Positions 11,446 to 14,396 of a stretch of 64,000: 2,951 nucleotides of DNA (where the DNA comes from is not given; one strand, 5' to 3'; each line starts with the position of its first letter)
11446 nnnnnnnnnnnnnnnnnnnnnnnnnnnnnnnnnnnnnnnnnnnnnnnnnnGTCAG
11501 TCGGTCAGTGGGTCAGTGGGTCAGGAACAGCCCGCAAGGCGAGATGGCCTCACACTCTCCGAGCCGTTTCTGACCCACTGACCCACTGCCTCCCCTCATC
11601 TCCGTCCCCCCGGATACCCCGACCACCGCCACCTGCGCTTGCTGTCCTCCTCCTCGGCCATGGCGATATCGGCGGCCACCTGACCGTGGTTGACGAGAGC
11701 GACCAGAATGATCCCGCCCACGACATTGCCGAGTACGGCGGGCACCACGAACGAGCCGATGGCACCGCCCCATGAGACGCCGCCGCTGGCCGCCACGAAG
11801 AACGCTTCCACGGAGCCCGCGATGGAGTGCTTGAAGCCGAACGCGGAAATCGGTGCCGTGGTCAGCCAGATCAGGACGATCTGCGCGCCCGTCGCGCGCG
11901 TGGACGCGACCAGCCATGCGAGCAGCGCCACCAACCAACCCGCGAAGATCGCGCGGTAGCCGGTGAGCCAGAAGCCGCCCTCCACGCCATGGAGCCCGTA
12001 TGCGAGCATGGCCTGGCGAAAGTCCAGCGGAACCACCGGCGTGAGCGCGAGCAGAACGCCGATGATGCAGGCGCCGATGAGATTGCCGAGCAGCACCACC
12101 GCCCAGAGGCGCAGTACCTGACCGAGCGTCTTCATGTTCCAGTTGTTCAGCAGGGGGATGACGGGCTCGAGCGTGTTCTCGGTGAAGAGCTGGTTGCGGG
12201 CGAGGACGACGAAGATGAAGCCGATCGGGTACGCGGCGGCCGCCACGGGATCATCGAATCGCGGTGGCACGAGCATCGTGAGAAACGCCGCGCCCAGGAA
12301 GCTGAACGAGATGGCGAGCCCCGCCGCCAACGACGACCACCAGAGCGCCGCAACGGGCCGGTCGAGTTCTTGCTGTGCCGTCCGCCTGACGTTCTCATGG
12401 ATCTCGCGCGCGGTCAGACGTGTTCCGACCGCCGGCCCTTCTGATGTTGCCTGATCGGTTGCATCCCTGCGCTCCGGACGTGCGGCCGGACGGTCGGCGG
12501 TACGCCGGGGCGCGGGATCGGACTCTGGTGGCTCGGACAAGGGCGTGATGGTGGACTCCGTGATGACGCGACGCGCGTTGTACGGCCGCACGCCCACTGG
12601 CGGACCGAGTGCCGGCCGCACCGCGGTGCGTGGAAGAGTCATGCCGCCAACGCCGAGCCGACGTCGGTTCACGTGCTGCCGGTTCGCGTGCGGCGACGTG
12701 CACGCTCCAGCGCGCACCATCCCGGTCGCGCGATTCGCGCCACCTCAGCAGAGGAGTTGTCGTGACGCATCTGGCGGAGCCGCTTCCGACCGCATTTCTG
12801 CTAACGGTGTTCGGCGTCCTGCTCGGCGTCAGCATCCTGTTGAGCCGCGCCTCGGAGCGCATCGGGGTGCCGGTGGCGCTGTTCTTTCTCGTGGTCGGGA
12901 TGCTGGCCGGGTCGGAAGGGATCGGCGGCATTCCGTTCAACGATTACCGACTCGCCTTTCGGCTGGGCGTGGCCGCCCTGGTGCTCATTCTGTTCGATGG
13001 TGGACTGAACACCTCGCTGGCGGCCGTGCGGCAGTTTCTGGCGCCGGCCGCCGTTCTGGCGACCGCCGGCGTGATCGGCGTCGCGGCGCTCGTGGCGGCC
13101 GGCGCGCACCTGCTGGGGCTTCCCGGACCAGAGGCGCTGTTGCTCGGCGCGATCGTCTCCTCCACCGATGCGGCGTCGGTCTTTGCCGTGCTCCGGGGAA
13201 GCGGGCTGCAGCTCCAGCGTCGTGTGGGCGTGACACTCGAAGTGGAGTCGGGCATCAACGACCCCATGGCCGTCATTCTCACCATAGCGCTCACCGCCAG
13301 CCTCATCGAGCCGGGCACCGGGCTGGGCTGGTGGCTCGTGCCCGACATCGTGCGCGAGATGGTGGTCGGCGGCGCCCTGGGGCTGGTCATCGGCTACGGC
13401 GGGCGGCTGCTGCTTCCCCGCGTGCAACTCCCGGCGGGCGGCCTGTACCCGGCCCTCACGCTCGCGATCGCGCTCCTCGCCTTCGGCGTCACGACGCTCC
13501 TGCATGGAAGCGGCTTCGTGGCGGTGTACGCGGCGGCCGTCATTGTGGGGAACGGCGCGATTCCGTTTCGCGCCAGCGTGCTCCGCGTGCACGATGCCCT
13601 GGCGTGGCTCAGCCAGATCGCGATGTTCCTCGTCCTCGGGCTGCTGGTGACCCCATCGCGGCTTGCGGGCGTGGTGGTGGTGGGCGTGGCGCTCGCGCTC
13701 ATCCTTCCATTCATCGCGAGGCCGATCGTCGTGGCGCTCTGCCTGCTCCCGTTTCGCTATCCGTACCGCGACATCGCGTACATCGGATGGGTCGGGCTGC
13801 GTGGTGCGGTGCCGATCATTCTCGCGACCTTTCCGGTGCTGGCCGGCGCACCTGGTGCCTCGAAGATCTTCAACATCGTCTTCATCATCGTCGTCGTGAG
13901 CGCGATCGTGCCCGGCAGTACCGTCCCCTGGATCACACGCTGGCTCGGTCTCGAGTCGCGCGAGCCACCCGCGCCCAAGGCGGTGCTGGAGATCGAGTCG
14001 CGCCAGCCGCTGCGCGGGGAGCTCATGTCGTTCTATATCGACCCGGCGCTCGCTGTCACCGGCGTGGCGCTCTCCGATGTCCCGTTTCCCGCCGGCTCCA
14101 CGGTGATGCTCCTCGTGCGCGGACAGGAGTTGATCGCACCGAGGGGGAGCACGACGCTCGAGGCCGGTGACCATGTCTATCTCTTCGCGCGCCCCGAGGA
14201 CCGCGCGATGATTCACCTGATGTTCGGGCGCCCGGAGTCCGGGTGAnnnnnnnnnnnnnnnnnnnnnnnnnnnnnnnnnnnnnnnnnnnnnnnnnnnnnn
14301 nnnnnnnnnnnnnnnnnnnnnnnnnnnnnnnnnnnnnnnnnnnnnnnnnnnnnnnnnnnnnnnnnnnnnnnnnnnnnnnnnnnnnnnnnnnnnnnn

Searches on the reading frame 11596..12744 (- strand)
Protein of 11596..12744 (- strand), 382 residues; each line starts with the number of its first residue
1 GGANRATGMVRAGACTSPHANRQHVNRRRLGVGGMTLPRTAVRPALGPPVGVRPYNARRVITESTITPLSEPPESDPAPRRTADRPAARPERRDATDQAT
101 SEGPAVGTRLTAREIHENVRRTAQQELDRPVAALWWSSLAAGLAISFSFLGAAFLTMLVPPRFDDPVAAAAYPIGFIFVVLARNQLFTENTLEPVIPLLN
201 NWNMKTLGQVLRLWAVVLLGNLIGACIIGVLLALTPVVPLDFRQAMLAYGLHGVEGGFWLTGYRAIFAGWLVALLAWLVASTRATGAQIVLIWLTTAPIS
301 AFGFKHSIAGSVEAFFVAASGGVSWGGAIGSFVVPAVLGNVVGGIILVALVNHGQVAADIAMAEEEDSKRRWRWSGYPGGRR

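Call 76: search_protein_families(library=pfam, proteins=[window:11596-12744:-], max_evalue=0.0001)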
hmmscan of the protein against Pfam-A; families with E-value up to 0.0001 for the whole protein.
window:11596-12744:- (382 aa): 1 family
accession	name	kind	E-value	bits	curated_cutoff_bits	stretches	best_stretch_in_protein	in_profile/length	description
PF01226.23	Form_Nir_trans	-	6.6e-50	170.2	34.6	1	114-353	1-239/240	Formate/nitrite transporter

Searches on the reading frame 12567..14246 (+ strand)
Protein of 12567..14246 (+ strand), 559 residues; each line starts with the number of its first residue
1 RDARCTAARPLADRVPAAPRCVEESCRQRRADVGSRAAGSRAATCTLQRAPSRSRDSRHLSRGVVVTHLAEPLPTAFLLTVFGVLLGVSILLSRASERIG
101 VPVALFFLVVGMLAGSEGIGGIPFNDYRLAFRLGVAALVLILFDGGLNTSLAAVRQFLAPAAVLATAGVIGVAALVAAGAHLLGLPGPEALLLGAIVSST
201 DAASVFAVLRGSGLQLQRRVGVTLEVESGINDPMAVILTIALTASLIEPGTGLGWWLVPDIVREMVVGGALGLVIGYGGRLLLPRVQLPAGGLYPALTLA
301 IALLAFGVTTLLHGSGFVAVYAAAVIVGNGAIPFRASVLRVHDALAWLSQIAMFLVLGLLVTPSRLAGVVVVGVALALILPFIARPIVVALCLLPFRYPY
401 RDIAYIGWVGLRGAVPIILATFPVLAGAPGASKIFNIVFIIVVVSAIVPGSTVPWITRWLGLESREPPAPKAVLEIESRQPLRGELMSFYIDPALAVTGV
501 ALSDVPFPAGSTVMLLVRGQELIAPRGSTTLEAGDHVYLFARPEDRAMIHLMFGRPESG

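Call 76: search_protein_families(library=pfam, proteins=[window:12567-14246:+], max_evalue=0.0001)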
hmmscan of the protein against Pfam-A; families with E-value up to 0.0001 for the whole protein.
window:12567-14246:+ (559 aa): 2 families
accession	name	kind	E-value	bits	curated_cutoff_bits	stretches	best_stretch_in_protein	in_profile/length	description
PF00999.27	Na_H_Exchanger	-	3.3e-44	151.7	26.2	1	88-459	2-375/375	Sodium/hydrogen exchanger, transmembrane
PF02080.26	TrkA_C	-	1.2e-09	38.3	27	1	488-550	3-67/71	TrkA-C domain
